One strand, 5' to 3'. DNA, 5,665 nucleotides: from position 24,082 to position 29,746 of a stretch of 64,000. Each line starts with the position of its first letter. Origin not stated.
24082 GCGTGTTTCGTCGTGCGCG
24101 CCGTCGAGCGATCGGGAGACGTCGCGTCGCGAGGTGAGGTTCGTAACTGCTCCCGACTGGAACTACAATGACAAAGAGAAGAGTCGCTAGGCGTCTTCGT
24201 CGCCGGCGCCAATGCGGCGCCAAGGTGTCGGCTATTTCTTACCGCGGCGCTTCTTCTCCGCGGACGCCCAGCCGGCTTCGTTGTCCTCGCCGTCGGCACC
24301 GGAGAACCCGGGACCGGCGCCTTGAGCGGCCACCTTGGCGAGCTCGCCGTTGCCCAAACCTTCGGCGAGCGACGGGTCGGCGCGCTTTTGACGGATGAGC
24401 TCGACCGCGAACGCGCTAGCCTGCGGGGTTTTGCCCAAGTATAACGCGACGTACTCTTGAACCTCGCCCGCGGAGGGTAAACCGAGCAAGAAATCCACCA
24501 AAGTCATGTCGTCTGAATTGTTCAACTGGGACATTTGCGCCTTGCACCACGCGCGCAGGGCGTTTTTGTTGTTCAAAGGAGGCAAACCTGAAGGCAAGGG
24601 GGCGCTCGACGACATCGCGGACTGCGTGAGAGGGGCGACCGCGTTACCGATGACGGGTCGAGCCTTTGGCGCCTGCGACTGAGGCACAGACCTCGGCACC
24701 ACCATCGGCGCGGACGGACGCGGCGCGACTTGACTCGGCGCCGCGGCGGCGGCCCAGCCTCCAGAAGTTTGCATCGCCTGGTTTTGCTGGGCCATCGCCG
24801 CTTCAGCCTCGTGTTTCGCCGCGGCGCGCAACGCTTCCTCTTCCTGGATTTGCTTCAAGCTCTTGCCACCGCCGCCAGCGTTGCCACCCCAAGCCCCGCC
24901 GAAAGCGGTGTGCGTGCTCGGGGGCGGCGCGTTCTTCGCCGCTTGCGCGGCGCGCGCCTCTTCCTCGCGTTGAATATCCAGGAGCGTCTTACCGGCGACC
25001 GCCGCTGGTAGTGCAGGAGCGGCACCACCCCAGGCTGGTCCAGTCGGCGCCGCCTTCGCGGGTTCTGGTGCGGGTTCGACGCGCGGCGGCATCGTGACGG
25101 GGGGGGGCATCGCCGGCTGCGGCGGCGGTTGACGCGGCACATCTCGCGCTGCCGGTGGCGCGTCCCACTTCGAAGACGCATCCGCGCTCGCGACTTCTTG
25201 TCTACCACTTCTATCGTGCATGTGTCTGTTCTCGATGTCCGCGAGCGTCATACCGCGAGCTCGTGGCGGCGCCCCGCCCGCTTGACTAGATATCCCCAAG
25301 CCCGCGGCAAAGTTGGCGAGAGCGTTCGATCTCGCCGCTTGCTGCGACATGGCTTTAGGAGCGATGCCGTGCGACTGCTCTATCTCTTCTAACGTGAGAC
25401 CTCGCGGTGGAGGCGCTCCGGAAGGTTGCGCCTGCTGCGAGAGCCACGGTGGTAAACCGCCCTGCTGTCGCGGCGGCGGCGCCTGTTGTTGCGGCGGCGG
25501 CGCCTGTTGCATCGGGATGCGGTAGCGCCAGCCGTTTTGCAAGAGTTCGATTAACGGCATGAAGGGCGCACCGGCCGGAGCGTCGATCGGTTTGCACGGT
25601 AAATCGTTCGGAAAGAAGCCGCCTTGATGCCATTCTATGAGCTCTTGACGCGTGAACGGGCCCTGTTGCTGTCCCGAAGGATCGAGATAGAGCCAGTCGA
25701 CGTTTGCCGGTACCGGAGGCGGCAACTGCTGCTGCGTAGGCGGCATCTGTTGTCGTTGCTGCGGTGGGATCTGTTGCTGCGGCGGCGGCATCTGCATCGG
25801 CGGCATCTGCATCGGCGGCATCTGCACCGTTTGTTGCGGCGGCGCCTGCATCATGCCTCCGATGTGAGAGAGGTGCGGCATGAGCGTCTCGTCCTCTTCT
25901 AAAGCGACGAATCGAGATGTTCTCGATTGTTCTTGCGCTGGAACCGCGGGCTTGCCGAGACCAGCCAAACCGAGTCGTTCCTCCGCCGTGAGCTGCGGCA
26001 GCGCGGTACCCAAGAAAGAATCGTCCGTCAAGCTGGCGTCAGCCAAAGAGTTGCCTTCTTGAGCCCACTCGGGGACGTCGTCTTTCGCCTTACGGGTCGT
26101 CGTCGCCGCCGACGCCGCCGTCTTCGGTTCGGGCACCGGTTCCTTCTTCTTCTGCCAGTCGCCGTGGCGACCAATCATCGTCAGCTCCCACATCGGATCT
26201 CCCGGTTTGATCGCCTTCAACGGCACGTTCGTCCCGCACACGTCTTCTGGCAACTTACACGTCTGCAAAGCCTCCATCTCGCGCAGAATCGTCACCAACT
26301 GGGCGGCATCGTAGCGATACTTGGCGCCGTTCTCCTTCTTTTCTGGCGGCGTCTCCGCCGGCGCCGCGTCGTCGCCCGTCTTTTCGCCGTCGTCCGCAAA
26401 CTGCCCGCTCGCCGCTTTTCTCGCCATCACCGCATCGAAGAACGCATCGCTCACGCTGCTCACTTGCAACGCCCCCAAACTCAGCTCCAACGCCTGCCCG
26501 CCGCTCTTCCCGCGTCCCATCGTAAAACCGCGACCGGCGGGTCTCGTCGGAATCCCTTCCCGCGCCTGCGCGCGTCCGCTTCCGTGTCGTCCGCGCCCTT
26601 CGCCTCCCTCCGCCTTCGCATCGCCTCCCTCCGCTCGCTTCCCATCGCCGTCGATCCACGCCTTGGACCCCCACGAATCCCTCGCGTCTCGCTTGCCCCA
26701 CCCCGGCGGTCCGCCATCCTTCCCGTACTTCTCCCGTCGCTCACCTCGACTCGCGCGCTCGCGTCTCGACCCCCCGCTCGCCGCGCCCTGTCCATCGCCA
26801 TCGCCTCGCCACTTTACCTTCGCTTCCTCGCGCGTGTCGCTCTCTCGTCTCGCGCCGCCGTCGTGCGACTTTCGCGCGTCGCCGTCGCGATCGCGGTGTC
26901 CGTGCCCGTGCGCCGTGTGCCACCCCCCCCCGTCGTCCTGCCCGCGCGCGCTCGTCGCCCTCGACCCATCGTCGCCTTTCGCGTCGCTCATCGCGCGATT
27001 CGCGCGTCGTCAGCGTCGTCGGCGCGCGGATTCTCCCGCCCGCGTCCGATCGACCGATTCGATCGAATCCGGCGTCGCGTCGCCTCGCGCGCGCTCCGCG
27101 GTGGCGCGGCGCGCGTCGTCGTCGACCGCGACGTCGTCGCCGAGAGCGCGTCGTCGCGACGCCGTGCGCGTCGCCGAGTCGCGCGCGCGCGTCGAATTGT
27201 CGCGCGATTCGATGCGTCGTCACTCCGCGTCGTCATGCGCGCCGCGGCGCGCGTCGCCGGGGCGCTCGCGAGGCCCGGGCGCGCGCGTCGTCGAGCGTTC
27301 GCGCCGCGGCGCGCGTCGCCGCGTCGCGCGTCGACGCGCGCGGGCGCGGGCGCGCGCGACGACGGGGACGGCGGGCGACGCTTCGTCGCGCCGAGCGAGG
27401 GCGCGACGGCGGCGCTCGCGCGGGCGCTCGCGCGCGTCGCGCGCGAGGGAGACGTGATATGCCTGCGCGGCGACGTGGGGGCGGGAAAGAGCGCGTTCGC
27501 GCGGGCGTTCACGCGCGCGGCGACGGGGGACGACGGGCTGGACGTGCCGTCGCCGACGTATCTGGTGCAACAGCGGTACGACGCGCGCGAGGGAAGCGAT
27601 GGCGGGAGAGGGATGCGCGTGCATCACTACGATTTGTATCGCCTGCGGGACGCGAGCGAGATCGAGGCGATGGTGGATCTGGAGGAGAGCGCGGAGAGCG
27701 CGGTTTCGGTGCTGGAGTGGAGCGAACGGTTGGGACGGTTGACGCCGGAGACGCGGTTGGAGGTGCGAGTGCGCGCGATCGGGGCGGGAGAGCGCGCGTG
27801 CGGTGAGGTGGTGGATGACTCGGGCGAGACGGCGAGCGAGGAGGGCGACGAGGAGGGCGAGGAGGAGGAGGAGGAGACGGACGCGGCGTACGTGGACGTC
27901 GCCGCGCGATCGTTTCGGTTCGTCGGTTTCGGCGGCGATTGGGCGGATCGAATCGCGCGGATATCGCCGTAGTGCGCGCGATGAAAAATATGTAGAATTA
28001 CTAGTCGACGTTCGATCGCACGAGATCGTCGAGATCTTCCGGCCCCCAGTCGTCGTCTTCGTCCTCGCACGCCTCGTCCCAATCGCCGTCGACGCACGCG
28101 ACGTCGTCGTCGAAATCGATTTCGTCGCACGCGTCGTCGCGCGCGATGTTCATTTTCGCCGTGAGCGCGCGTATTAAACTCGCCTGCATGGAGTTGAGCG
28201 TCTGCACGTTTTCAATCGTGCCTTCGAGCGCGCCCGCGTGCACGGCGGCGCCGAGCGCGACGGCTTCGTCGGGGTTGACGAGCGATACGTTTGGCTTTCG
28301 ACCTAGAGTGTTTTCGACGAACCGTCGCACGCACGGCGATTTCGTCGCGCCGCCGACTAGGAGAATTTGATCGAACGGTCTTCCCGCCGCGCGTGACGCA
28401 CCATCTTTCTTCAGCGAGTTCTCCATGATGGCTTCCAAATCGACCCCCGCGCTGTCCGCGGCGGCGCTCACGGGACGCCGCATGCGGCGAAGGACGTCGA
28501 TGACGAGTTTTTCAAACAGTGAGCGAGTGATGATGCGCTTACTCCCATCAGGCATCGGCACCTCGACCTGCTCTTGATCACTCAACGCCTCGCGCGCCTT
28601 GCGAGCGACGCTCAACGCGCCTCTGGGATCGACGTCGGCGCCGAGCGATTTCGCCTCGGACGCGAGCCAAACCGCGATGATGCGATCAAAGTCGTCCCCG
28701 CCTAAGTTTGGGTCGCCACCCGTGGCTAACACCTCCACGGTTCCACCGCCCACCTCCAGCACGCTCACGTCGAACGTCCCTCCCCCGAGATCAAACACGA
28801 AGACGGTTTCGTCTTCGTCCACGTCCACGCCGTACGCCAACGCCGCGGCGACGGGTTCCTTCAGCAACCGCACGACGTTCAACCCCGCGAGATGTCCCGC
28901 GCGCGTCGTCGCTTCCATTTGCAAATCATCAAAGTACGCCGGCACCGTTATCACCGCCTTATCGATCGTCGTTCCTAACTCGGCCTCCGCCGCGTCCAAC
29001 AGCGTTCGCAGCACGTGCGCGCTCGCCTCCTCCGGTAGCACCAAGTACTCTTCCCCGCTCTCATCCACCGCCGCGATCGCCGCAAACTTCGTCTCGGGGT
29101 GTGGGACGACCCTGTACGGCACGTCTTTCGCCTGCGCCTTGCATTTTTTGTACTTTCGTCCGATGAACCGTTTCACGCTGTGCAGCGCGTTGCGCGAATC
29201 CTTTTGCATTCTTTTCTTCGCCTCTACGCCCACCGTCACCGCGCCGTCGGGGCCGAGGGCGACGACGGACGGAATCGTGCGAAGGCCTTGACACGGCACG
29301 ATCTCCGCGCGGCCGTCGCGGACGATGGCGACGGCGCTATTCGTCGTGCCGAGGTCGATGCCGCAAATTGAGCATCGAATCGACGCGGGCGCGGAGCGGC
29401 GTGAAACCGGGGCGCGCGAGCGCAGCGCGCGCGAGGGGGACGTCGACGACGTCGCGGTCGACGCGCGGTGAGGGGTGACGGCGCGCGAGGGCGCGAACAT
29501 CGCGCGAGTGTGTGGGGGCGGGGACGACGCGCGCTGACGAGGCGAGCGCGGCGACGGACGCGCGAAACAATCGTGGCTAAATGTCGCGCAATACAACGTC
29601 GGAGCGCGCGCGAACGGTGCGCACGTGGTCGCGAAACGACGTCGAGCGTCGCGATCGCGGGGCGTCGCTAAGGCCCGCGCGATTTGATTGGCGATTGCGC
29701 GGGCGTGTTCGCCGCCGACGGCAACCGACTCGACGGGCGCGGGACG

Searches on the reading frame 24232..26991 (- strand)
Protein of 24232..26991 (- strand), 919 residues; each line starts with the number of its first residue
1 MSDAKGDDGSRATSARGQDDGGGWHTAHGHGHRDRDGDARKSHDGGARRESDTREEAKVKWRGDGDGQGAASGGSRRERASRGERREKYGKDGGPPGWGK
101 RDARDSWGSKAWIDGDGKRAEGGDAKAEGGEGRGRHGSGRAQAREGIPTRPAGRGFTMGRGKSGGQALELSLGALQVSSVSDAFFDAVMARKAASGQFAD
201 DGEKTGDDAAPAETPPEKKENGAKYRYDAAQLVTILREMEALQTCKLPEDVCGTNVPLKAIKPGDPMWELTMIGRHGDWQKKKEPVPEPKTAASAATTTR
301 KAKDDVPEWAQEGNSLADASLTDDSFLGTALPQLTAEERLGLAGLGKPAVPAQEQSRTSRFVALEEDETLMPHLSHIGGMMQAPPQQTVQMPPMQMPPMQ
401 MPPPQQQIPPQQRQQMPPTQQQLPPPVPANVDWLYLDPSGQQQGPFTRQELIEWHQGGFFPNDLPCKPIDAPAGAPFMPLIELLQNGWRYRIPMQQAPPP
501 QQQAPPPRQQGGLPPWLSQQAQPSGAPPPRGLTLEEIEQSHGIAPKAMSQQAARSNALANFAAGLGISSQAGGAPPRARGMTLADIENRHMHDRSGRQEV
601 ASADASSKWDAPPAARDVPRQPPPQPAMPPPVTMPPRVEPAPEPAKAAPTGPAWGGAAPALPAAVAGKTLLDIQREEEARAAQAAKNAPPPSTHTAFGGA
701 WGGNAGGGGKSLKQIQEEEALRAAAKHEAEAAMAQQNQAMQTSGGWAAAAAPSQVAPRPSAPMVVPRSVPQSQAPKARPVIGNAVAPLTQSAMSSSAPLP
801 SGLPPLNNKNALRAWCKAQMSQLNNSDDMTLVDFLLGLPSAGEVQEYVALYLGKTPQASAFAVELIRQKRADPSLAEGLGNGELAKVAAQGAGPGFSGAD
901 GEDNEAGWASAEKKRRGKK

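Call 27: search_protein_families(library=pfam, proteins=[window:24232-26991:-], max_evalue=0.00001)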
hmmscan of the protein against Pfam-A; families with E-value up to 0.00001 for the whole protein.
window:24232-26991:- (919 aa): 1 family
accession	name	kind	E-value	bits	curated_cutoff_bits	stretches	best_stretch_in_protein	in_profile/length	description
PF02213.21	GYF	-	6.1e-13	48.7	25.7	1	433-479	1-44/45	GYF domain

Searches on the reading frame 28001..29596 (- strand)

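Call 56: search_protein_families(library=pfam, proteins=[window:28001-29596:-], max_evalue=0.0001)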
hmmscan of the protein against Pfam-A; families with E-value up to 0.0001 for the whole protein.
window:28001-29596:- (531 aa): 3 families
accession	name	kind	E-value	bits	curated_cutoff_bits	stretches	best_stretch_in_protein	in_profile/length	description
PF00012.26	HSP70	-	8.5e-99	331.8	20.6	1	77-463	1-383/599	Hsp70 protein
PF06723.19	MreB_Mbl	-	2.8e-16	59.7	27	1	191-312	73-189/327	MreB/Mbl protein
PF02782.22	FGGY_C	-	2.1e-06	28.1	27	1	378-455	126-195/198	FGGY family of carbohydrate kinases, C-terminal domain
